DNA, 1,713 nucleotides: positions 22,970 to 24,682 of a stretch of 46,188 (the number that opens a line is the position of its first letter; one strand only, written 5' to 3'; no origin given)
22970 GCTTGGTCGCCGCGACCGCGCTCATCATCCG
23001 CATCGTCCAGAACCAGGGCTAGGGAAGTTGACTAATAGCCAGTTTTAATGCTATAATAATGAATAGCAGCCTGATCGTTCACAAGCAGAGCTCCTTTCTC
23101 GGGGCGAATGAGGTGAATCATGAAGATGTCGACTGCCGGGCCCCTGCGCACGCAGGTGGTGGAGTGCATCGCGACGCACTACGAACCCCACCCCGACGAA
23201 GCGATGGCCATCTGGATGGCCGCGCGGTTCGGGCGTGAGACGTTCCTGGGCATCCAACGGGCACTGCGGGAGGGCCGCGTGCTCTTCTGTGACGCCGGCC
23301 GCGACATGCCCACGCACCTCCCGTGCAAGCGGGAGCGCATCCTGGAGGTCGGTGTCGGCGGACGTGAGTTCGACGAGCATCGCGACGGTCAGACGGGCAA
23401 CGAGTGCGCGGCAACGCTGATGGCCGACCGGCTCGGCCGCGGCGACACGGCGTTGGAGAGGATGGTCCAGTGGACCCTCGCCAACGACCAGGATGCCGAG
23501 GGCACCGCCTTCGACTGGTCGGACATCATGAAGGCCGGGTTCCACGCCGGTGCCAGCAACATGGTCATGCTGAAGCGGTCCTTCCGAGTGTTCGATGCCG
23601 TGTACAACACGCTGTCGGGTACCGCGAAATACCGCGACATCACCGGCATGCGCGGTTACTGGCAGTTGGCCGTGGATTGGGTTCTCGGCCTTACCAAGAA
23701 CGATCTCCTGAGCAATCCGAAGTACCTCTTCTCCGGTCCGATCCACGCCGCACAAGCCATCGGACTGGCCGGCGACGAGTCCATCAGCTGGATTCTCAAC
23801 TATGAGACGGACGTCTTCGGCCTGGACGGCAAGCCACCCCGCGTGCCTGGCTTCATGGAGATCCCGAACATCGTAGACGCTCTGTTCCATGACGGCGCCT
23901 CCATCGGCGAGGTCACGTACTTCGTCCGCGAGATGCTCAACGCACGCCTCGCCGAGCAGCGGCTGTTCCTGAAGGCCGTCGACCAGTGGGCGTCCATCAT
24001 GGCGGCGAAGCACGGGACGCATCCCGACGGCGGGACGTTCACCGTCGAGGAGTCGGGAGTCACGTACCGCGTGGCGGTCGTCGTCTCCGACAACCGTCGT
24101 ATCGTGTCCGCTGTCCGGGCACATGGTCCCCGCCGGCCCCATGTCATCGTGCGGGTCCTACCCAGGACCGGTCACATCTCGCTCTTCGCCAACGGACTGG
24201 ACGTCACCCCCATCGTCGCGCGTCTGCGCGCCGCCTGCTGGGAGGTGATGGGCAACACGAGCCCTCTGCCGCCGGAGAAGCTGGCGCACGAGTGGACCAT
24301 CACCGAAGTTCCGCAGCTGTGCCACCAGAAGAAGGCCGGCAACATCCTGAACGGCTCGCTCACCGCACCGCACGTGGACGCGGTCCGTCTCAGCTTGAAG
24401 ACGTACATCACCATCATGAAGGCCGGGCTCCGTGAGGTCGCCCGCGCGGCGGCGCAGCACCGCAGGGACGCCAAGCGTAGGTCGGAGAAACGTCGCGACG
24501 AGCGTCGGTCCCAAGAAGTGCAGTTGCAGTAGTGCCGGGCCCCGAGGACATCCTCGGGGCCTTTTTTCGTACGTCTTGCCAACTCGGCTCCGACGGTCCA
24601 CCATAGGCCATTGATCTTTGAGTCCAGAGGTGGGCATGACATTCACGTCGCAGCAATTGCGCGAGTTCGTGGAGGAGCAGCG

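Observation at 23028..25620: Self-contained two-gene module: 470-aa DHH/MYG1-like protein plus an orphan ParB-fold protein, wedged between housekeeping genes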

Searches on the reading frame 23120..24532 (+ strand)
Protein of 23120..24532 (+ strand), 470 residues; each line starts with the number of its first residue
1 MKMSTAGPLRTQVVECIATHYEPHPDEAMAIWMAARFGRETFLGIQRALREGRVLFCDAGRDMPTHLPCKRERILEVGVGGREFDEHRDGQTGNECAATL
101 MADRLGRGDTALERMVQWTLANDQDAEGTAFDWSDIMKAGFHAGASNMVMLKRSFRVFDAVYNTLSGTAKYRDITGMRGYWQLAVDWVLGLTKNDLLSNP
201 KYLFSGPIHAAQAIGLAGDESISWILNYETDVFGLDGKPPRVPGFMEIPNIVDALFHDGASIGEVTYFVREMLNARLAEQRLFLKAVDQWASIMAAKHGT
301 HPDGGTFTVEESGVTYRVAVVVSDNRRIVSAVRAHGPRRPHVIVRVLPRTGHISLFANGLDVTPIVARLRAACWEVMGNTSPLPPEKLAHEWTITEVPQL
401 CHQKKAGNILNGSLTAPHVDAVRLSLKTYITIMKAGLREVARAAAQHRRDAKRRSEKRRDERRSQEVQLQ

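Call 4: search_protein_families(library=pfam, proteins=[window:23120-24532:+], max_evalue=1)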
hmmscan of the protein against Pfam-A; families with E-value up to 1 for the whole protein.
window:23120-24532:+ (470 aa): 0 families

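Call 5: search_protein_families(library=padloc, proteins=[window:23120-24532:+], max_evalue=1)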
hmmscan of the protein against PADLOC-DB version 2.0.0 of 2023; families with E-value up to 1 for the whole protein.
window:23120-24532:+ (470 aa): 0 families

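Call 6: search_protein_families(library=ncbifam, proteins=[window:23120-24532:+], max_evalue=1)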
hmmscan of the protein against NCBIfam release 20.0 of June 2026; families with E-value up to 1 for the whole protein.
window:23120-24532:+ (470 aa): 1 family
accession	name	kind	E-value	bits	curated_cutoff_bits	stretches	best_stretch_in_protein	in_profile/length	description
NF000254.1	macrolide_MphA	exception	0.0032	16.9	550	1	293-362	14-79/293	Mph(A) family macrolide 2'-phosphotransferase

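Call 7: search_protein_families(library=phrogs, proteins=[window:23120-24532:+], max_evalue=1)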
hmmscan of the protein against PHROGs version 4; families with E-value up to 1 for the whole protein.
window:23120-24532:+ (470 aa): 3 families
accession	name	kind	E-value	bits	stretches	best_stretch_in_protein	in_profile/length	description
phrog_27353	-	unknown function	0.096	13.1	1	233-274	99-140/228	-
phrog_29454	-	unknown function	0.13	12.9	1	267-342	21-93/177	-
phrog_34139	-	unknown function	0.27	12.4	1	350-379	39-68/97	-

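Call 8: find_homologous_proteins(query=window:23120-24532:+)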
Query window:23120-24532:+ (470 aa): 21 proteins with E <= 0.001 among 8000 candidates.
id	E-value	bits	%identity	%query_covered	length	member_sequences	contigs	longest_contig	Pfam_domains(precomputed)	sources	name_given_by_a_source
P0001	0.0e+0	1084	100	100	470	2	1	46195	-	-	-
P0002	1.3e-220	751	73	96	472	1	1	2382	-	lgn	-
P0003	2.8e-207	707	69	93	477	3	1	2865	-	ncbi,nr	ncbi:MAG TPA: hypothetical protein VMJ72_01950 [Candidatus Paceibacterota bacterium]|nr:hypothetical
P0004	1.8e-201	688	67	96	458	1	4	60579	-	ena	-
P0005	6.8e-201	686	68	100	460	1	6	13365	-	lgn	-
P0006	1.6e-152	527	67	71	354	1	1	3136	-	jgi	jgi:hypothetical protein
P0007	1.4e-22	98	37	26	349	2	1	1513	-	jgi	jgi:hypothetical protein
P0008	5.6e-18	83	40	26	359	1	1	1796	-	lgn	-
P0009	4.8e-17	80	38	26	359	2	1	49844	-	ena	-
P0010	2.4e-16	78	35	26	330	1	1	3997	-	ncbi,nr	ncbi:MAG: hypothetical protein Q7S28_00445 [bacterium]|nr:hypothetical protein [bacterium]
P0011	4.8e-16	77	33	26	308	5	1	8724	-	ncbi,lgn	ncbi:MAG TPA: hypothetical protein VJB92_02815 [Candidatus Paceibacterota bacterium]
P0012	6.7e-15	73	33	26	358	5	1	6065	-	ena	-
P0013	1.4e-13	69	24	90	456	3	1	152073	-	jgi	-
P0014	2.6e-13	68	35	26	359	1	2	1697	-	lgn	-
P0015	6.5e-13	66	39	26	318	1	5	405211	-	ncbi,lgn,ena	-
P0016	1.2e-11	62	30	27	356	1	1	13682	-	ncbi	-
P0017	3.1e-10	58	33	26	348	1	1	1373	PF09828.15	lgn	-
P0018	2.4e-7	48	29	26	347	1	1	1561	-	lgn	-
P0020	6.8e-6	43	23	91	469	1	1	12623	-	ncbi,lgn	-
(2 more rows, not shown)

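Call 9: search_solved_structures(query=window:23120-24532:+, max_evalue=10)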
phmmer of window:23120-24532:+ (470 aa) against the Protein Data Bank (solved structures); distinct sequences matched with E-value up to 10: 6.
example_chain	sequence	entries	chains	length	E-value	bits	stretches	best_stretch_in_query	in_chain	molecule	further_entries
5uxd_A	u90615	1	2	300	0.011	17.8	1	294-363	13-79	Macrolide 2'-phosphotransferase MphH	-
5uxc_A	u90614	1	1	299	0.011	17.8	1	294-363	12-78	Predicted aminoglycoside phosphotransferase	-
5uxb_A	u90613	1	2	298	0.011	17.8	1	294-363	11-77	Macrolide 2'-phosphotransferase MphH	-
5igh_A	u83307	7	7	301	0.06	15.3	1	293-362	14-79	Macrolide 2'-phosphotransferase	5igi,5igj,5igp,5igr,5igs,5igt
5xy3_N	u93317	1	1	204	0.76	11.7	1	269-350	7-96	Ribosomal protein L15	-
1p99_A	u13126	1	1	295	1.3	10.9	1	161-250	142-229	Hypothetical protein PG110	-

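Call 12: find_encoding_contigs(protein=P0004, flank=8000, max_places=4)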
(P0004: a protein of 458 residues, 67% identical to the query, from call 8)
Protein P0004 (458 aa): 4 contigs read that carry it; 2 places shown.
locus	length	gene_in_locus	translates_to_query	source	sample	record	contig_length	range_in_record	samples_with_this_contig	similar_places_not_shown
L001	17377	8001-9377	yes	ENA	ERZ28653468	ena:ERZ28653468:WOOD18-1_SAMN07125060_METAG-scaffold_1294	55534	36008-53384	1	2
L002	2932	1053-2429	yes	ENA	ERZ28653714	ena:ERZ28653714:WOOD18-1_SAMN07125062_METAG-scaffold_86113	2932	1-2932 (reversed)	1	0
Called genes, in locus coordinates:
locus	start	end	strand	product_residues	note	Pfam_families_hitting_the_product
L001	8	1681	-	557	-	PF07963:N_methyl, PF13620:CarboxypepD_reg (faint), PF13715:CarbopepD_reg_2 (faint)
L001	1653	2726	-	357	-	PF00482:T2SSF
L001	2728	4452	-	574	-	PF00072:Response_reg, PF00437:T2SSE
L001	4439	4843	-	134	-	PF00072:Response_reg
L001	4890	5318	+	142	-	-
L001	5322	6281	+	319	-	PF02646:RmuC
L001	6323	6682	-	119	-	-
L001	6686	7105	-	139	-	-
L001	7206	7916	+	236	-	PF00571:CBS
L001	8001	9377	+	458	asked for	-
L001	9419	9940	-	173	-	PF01195:Pept_tRNA_hydro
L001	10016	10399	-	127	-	-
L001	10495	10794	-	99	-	-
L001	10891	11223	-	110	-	-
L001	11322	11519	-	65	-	-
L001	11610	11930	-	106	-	-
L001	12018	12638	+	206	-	PF10502:Peptidase_S26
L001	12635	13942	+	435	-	PF13393:tRNA-synt_His, PF03129:HGTP_anticodon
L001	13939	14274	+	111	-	PF11969:DcpS_C, PF01230:HIT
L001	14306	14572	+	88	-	-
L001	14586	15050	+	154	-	PF09424:YqeY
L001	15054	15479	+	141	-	PF02130:YbeY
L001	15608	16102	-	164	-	-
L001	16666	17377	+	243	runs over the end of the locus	-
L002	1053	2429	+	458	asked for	-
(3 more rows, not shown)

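Call 13: find_encoding_contigs(protein=P0005, flank=8000, max_places=4)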
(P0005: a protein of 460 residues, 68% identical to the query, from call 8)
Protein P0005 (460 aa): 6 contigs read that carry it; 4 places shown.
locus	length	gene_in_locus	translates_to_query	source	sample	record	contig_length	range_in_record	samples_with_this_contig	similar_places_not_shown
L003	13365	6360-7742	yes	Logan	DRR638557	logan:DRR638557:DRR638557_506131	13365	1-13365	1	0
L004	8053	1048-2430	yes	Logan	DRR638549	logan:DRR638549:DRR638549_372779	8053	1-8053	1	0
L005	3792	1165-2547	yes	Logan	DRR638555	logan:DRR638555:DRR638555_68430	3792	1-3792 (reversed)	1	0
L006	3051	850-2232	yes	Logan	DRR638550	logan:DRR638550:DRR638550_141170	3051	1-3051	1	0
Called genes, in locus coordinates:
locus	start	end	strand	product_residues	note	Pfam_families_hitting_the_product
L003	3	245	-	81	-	?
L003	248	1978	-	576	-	PF00072:Response_reg, PF25199:nSTAND_NTPase5 (faint), PF00437:T2SSE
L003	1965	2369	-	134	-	PF00072:Response_reg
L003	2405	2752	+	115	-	-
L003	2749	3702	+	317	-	PF02646:RmuC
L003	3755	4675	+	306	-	PF18915:DUF5667 (weak)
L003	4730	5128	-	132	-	-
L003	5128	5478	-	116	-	-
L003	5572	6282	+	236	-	PF00571:CBS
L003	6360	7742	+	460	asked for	-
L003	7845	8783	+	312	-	PF02195:ParB_N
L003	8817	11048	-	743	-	PF00403:HMA, PF00122:E1-E2_ATPase, PF00702:Hydrolase, PF08282:Hydrolase_3 (weak)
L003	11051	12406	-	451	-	PF00403:HMA, PF13386:DsbD_2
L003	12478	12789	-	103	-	-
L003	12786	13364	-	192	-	?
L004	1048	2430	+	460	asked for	-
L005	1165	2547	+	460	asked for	-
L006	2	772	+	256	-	?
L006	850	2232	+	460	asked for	-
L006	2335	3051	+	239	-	?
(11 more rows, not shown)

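Call 17: search_solved_structures(query=A2, max_evalue=10, show_alignments=3)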
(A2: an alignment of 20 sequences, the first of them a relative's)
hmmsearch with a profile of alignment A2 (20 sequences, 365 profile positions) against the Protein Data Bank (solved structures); distinct sequences matched with E-value up to 10: 2.
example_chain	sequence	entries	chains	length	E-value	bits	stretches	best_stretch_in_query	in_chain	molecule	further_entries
4heq_A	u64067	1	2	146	0.029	16.3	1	88-119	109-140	Flavodoxin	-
5myj_BW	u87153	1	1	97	0.71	11.8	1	163-234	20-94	50S ribosomal protein L23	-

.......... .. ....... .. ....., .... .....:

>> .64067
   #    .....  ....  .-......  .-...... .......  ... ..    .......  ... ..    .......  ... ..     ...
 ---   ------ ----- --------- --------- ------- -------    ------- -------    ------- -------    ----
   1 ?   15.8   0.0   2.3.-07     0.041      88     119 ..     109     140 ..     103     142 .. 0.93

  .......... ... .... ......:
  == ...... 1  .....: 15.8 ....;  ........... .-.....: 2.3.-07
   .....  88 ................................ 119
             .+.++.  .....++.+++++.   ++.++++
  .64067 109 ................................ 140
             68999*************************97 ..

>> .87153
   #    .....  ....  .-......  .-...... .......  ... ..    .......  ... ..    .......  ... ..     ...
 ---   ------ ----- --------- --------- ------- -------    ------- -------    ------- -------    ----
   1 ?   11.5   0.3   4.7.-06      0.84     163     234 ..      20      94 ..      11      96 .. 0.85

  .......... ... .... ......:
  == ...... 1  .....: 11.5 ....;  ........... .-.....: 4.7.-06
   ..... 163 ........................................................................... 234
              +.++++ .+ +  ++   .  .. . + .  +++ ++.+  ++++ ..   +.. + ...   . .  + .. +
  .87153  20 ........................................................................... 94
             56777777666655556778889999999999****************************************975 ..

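Call 18: find_encoding_contigs(protein=P0013, flank=6000, max_places=2)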
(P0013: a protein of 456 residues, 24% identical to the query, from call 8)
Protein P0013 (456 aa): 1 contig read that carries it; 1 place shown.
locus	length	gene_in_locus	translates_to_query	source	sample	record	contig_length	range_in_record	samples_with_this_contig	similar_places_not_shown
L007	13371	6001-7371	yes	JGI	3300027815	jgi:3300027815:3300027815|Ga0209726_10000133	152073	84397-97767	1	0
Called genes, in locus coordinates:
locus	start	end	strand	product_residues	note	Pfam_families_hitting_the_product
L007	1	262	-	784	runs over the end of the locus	PF00801:PKD (weak), PF18911:PKD_4, PF00801:PKD, PF18911:PKD_4, PF00801:PKD (weak), PF18911:PKD_4, PF18895:T4SS_pilin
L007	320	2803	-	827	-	PF00521:DNA_topoisoIV, PF03989:DNA_gyraseA_C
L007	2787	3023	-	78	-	-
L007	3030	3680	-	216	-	PF13483:Lactamase_B_3, PF12706:Lactamase_B_2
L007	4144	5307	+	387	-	PF00575:S1 (weak), PF23459:S1_RRP5 (faint), PF00575:S1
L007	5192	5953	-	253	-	PF00932:LTD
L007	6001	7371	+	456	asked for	-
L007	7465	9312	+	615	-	PF06068:TIP49 (weak), PF00004:AAA, PF17862:AAA_lid_3, PF01434:Peptidase_M41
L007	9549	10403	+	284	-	-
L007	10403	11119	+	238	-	-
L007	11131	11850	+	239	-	PF00849:PseudoU_synth_2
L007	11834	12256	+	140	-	PF01245:Ribosomal_L19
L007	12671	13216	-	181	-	PF20221:DUF6580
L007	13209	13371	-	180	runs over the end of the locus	PF01923:Cob_adeno_trans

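Call 19: find_encoding_contigs(protein=P0009, flank=6000, max_places=2)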
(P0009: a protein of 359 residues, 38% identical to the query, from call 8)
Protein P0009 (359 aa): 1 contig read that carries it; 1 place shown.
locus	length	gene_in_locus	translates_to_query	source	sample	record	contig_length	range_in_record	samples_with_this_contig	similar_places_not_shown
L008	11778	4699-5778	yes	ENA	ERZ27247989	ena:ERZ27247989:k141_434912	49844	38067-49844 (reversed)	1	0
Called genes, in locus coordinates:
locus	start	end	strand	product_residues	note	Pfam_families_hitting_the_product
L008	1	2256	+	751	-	?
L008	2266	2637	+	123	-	PF01258:zf-dskA_traR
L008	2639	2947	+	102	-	-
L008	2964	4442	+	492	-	PF01743:PolyA_pol, PF12627:PolyA_pol_RNAbd, PF01966:HD, PF13735:tRNA_NucTran2_2 (weak)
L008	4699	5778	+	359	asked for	-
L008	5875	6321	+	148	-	-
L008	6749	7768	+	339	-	PF04188:Mannosyl_trans2 (weak)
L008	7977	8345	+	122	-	PF08378:NERD (faint), PF02021:UPF0102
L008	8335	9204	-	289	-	PF13793:Pribosyltran_N (weak), PF00156:Pribosyltran, PF14572:Pribosyl_synth (weak)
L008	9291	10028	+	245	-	PF00977:His_biosynth, PF01884:PcrB (faint), PF01207:Dus (weak)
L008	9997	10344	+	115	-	PF01502:PRA-CH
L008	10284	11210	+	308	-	PF01634:HisG, PF08029:HisG_C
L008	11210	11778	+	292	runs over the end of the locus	PF01634:HisG, PF08029:HisG_C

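Call 20: find_encoding_contigs(protein=P0015, flank=6000, max_places=2)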
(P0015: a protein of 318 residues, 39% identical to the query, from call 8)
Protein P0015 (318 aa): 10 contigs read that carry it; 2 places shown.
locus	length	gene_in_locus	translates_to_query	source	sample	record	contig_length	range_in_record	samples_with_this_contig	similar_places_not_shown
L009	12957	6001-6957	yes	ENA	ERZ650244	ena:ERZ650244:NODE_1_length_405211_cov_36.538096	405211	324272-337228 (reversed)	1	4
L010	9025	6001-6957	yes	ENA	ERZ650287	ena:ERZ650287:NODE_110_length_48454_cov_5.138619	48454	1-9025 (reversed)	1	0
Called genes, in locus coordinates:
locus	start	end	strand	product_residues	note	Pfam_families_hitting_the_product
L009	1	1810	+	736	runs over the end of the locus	PF01751:Toprim, PF01131:Topoisom_bac, PF01396:Zn_ribbon_Top1, PF13368:Toprim_C_rpt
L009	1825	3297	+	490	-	PF13328:HD_4, PF01966:HD, PF04607:RelA_SpoT, PF02824:TGS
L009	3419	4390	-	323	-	PF02195:ParB_N, PF17762:HTH_ParB, PF23552:ParB_C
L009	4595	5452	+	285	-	PF01745:IPT, PF13671:AAA_33 (faint), PF01715:IPPT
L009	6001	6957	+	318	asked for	-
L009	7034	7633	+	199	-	-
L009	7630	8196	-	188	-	PF01300:Sua5_yciO_yrdC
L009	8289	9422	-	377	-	PF01926:MMR_HSR1, PF02421:FeoB_N (weak), PF06071:YchF-GTPase_C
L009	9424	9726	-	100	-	-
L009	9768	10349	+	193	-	PF03167:UDG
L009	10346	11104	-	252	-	PF01209:Ubie_methyltran, PF13489:Methyltransf_23, PF13679:Methyltransf_32 (weak), PF13847:Methyltransf_31, PF08241:Methyltransf_11, PF08242:Methyltransf_12, PF13649:Methyltransf_25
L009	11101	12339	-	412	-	PF00070:Pyr_redox (faint), PF07992:Pyr_redox_2, PF13454:NAD_binding_9 (faint)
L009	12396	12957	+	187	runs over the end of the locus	PF04542:Sigma70_r2, PF08281:Sigma70_r4_2, PF04545:Sigma70_r4 (faint)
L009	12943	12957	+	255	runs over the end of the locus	PF18915:DUF5667 (weak)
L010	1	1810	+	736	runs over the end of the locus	PF01751:Toprim, PF01131:Topoisom_bac, PF01396:Zn_ribbon_Top1, PF13368:Toprim_C_rpt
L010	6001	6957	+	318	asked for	-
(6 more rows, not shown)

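Call 24: find_encoding_contigs(protein=P0020, flank=8000, max_places=3)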
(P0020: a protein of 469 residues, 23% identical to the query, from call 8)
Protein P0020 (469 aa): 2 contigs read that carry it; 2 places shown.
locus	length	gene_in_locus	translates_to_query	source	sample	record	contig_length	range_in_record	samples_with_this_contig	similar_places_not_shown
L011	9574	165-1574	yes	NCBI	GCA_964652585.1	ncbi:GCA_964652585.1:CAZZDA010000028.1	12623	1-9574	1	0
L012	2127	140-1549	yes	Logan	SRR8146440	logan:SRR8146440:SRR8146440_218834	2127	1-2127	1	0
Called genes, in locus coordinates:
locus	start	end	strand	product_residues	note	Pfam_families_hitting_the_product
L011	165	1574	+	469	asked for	-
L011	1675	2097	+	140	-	PF02082:Rrf2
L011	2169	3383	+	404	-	PF00266:Aminotran_5, PF01212:Beta_elim_lyase, PF01041:DegT_DnrJ_EryC1 (weak)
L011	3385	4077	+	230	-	PF01592:NifU_N, PF04324:Fer2_BFD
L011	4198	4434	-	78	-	-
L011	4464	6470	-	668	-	PF03030:H_PPase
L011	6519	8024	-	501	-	PF08529:NusA_N, PF13184:KH_NusA_1st, PF26594:KH_NusA_2nd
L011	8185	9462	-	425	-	PF17957:Big_7 (faint), PF19077:Big_13 (faint)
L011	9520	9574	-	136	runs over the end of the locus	PF08378:NERD (weak), PF02021:UPF0102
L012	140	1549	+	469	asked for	-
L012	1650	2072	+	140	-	PF02082:Rrf2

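Call 26: predict_structure(alignment_id=A2)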
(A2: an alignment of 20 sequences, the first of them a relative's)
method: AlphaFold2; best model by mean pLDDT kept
length: 470 residues; sequences in the alignment: 20
mean_pLDDT: 90.9   pTM: 0.85
mean pLDDT of the five models: 90.9, 90.5, 90.0, 89.2, 87.7
residues with pLDDT >= 90: 351; 70-90: 95; 50-70: 19; < 50: 5
segments of 3 or more residues with pLDDT < 50: 1-5
pLDDT, mean of each block of 10 residues (from residue 1): 52 96 95 97 97 87 84 93 82 87 93 96 84 93 93 97 96 92 96 91 92 96 93 71 94 98 96 94 95 85 94 96 94 88 94 91 97 93 93 87 90 69 92 98 96 96 93
secondary structure, 60 per line:
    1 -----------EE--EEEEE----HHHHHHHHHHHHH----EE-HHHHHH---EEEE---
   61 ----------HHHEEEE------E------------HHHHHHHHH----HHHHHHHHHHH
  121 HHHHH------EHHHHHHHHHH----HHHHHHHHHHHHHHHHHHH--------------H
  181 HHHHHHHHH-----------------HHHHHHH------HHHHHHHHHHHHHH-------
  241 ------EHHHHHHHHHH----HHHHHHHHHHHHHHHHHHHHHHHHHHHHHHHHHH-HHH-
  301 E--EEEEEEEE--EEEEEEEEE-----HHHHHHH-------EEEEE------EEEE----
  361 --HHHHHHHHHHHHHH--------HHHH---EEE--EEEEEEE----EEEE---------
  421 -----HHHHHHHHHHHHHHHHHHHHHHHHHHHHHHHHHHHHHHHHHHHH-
elements in order: E16-20 H25-37 H45-50 E54-57 E74-77 H97-105 H110-125 H133-142 H147-165 H180-189 H207-213 H220-233 H248-257 H262-295 E304-311 E314-322 H328-334 E342-346 E353-356 H363-376 H385-388 E392-394 E397-403 E408-411 H426-469

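Call 29: fold_search(model_id=the predicted structure, library=pdb)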
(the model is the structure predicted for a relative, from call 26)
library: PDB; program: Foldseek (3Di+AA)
matches with E <= 10: 199; with E <= 0.001: 0
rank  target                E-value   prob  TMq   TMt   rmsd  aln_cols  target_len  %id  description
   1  7yor_A                2.5e-03  0.91  0.26  0.28  13.4       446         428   11  Recj2 and dCMP complex from Methanocaldococcus jannaschii (released 2023-08-02)
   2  7yik_B                4.9e-03  0.92  0.31  0.33  12.4       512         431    9  The structure of archaeal nuclease RecJ2 from Methanocaldococcus jannaschii (released 2023-07-19)
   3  7ykv_A                5.4e-03  0.91  0.30  0.32  12.8       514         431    8  The structure of archaeal nuclease RecJ2 from Methanocaldococcus jannaschii (released 2023-07-26)
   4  6tvv_B                6.0e-03  0.84  0.26  0.28  14.3       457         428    8  Crystal structure of 3'-5' RecJ exonuclease from M. Jannaschii (released 2021-01-27)
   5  6tvv_A                6.9e-03  0.87  0.30  0.32  14.0       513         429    8  Crystal structure of 3'-5' RecJ exonuclease from M. Jannaschii (released 2021-01-27)
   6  7ykv_B                1.0e-02  0.82  0.29  0.31  13.0       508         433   10  The structure of archaeal nuclease RecJ2 from Methanocaldococcus jannaschii (released 2023-07-26)
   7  5f54                  1.7e-02  0.80  0.26  0.19  14.1       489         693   10  Structure of RecJ complexed with dTMP (released 2016-06-15)
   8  2qb7_B                4.0e-02  0.33  0.18  0.21  18.4       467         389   10  Saccharomyces cerevisiae cytosolic exopolyphosphatase, phosphate complex (released 2007-12-11)
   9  2qb6_B                1.1e-01  0.21  0.18  0.21  18.2       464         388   12  Saccharomyces cerevisiae cytosolic exopolyphosphatase, sulfate complex (released 2007-12-11)
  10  7r7e_A                3.6e-01  0.63  0.10  0.08   8.6        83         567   18  Synechococcus Olefin Synthase FAAL domain in complex with AMP and pyrophosphate (released 2022-07-06)
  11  7r7f_A                4.9e-01  0.54  0.10  0.08   8.5        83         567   18  Synechococcus Olefin Synthase FAAL domain R336A in complex with stearoyl adenylate and pyrophosphate (released 2022-07-06)
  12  7r7g_A                7.1e-01  0.47  0.10  0.08   8.5        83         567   17  Synechococcus Olefin Synthase FAAL domain A229I/R336A in complex with palmitoyl adenylate and pyrophosphate (released 2022-07-06)
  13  2put_D                9.1e-01  0.03  0.11  0.14  17.8       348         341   11  The crystal structure of isomerase domain of glucosamine-6-phosphate synthase from Candida albicans (released 2007-09-11)
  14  8yb5_A                9.1e-01  0.03  0.08  0.09  37.0       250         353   12  SARS-CoV-2 DMV nsp3-4 pore complex (consensus-pore, C6 symmetry) (released 2024-06-19)
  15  3jd5_G                9.6e-01  0.02  0.06  0.10  18.5       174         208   17  Cryo-EM structure of the small subunit of the mammalian mitochondrial ribosome (released 2016-07-13)
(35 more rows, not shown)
